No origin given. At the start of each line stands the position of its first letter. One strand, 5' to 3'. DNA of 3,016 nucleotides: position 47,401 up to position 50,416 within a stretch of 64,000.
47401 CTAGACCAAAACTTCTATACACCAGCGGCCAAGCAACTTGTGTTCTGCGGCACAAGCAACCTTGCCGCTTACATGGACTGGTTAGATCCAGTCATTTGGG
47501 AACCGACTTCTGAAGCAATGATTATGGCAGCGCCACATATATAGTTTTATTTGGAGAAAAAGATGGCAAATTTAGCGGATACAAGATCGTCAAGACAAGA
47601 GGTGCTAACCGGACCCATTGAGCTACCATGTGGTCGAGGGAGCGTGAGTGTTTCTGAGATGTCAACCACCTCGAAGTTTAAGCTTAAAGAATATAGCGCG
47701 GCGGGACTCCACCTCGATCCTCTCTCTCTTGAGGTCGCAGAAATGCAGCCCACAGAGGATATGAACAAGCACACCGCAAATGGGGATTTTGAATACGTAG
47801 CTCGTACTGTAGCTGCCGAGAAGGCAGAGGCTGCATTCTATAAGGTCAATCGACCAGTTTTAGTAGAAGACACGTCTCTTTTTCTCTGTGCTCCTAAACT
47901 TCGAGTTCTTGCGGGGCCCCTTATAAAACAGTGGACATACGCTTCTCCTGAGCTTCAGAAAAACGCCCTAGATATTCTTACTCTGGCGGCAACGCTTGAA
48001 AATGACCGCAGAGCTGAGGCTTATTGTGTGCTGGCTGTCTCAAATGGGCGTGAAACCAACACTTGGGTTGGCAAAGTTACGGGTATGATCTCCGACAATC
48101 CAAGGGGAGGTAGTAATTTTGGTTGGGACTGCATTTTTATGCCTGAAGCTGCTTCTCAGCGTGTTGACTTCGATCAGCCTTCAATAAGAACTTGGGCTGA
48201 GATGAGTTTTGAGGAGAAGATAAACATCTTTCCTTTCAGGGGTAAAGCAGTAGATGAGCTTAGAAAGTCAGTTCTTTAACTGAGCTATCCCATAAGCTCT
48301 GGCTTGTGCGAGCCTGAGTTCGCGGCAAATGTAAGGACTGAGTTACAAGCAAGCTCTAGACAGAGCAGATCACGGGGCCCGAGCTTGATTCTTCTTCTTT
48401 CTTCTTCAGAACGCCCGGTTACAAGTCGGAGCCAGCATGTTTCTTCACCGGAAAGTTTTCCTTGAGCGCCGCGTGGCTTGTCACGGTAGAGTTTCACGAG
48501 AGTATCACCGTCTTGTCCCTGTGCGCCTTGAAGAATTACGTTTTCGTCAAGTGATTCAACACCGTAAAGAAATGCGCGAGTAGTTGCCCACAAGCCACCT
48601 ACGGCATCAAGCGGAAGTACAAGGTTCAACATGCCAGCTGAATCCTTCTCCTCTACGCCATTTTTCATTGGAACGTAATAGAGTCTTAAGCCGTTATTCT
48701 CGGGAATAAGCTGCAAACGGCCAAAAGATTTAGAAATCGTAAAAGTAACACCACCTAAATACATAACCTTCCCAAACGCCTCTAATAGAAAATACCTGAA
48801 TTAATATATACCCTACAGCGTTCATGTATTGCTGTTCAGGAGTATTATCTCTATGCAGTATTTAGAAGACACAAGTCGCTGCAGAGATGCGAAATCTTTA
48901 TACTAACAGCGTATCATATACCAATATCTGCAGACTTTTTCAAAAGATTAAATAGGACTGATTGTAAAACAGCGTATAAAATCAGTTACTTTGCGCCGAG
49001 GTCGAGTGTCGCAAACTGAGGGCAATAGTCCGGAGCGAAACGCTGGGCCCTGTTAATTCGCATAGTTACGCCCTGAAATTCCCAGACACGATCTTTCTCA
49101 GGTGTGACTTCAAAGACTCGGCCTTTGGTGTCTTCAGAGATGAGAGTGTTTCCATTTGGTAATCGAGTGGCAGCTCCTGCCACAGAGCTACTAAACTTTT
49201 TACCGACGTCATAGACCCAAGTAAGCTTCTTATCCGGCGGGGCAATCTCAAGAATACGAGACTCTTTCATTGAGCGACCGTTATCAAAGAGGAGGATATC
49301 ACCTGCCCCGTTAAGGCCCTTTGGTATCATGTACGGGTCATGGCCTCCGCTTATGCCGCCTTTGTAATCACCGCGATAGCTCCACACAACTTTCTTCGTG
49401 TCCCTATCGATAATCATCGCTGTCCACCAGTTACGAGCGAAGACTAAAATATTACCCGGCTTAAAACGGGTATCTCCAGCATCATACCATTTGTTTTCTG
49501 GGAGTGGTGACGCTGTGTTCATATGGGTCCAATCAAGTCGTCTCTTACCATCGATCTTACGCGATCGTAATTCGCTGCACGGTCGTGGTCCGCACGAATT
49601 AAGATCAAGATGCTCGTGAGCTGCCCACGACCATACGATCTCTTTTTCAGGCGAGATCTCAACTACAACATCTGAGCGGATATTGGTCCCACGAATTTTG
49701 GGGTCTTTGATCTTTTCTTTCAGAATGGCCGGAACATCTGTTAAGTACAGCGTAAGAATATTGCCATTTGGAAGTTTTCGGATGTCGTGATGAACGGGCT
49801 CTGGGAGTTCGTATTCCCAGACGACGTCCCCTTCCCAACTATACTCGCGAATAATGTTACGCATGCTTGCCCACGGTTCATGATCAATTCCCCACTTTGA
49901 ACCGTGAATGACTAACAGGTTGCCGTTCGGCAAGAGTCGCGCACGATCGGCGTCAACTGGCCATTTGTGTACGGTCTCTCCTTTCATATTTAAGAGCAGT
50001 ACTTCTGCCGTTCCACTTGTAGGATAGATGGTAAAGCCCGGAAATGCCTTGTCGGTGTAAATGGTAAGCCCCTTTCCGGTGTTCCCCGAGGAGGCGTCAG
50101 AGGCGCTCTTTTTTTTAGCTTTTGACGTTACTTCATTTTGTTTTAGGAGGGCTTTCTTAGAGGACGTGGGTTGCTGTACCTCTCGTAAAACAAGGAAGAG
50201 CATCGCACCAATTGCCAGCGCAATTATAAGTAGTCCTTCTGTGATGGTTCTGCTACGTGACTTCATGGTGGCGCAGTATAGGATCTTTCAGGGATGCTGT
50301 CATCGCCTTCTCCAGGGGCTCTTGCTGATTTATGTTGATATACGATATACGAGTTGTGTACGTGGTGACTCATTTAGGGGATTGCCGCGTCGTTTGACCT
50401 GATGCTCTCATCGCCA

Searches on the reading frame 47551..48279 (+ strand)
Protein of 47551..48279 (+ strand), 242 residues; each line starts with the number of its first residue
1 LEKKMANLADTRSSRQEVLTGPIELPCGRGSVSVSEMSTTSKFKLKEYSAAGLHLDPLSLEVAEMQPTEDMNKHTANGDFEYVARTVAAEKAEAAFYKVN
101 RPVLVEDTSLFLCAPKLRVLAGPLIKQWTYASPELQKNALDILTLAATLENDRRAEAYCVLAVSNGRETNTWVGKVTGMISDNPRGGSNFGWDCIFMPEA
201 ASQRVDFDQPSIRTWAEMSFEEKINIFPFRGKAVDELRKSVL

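Call 3: search_protein_families(library=pfam, proteins=[window:47551-48279:+], max_evalue=1)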
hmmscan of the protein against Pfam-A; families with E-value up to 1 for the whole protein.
window:47551-48279:+ (242 aa): 2 families
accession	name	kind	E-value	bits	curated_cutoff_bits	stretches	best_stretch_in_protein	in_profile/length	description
PF01725.21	Ham1p_like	-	1e-24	87.9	22.5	1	39-239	5-185/186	Ham1 family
PF02545.19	Maf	-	0.11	12.5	27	1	61-146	23-92/187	Maf-like protein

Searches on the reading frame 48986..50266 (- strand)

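Call 3: search_protein_families(library=pfam, proteins=[window:48986-50266:-], max_evalue=1)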
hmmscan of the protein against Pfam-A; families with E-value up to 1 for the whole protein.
window:48986-50266:- (426 aa): 4 families
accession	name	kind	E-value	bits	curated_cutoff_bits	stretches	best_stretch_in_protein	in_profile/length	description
PF14269.12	Arylsulfotran_2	-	2.7e-21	76.7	27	1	147-398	35-299/301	Arylsulfotransferase (ASST)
PF05935.17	Arylsulfotrans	-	2.7e-17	63.3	24.2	1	90-296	31-212/374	Arylsulfotransferase (ASST)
PF00291.31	PALP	-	0.047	13.4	35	1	24-111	24-121/295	Pyridoxal-phosphate dependent enzyme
PF13360.13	PQQ_2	-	0.15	12.1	27.6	0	282-391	44-137/233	Outer membrane protein assembly factor BamB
